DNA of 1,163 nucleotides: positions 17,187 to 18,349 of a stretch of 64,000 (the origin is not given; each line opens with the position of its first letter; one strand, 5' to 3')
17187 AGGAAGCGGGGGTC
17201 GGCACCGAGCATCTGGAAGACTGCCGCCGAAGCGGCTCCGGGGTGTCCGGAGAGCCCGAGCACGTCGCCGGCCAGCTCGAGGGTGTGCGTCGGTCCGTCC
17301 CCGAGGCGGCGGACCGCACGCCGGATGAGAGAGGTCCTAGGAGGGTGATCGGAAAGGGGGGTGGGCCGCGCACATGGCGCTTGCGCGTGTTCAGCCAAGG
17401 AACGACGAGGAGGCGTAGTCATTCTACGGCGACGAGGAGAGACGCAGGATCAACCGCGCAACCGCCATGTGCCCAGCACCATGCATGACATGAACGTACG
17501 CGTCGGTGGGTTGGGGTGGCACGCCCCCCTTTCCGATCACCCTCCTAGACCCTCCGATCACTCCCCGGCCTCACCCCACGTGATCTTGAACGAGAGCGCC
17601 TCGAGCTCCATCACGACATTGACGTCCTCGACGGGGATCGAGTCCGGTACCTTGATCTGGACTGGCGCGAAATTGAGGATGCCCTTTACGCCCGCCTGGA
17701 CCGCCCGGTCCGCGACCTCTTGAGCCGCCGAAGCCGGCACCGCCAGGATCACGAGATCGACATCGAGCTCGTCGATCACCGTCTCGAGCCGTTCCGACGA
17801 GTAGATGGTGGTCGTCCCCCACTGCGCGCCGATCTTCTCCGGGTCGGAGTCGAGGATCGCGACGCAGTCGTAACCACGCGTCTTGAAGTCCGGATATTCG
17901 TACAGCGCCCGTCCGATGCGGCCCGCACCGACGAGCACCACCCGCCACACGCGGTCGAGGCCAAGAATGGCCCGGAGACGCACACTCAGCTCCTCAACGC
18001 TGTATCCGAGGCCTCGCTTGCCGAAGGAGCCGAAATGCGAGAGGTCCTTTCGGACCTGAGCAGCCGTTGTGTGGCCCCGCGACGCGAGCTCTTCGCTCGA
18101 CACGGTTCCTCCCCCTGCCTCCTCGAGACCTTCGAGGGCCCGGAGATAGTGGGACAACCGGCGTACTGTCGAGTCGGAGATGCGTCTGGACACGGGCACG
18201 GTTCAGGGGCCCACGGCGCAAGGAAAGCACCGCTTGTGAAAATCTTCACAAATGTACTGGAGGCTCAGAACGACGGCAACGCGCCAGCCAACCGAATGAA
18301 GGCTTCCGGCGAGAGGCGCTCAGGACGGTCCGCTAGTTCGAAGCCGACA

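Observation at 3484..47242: Eight copies of a mosaic, TIR-bounded intergenic repeat family in 64 kb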

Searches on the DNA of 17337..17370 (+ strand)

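Call 63: search_dna_similar(query=window:17337-17370:+, collection=plasmids, mode=distant, max_evalue=10, max_rows=25)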
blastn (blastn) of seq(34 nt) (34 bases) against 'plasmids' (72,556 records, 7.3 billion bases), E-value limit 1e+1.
No match.

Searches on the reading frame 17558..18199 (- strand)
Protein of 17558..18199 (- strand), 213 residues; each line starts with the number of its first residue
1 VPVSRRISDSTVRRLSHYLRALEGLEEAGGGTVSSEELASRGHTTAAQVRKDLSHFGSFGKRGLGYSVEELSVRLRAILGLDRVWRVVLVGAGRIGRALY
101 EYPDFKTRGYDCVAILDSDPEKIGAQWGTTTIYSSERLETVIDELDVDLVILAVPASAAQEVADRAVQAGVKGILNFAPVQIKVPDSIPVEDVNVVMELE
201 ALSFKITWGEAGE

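Call 28: search_protein_families(library=pfam, proteins=[window:17558-18199:-])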
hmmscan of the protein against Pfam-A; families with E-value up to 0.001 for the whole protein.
window:17558-18199:- (213 aa): 3 families
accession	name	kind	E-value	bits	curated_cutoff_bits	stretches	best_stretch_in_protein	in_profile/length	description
PF02629.25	CoA_binding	-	2.8e-20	73.3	22.3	1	84-180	3-97/97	CoA binding domain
PF06971.19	Put_DNA-bind_N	-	9.9e-18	64.4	27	1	7-54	2-49/49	Putative DNA-binding protein N-terminus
PF01408.29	GFO_IDH_MocA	-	6e-08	33.8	24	1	86-172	2-88/120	Oxidoreductase family, NAD-binding Rossmann fold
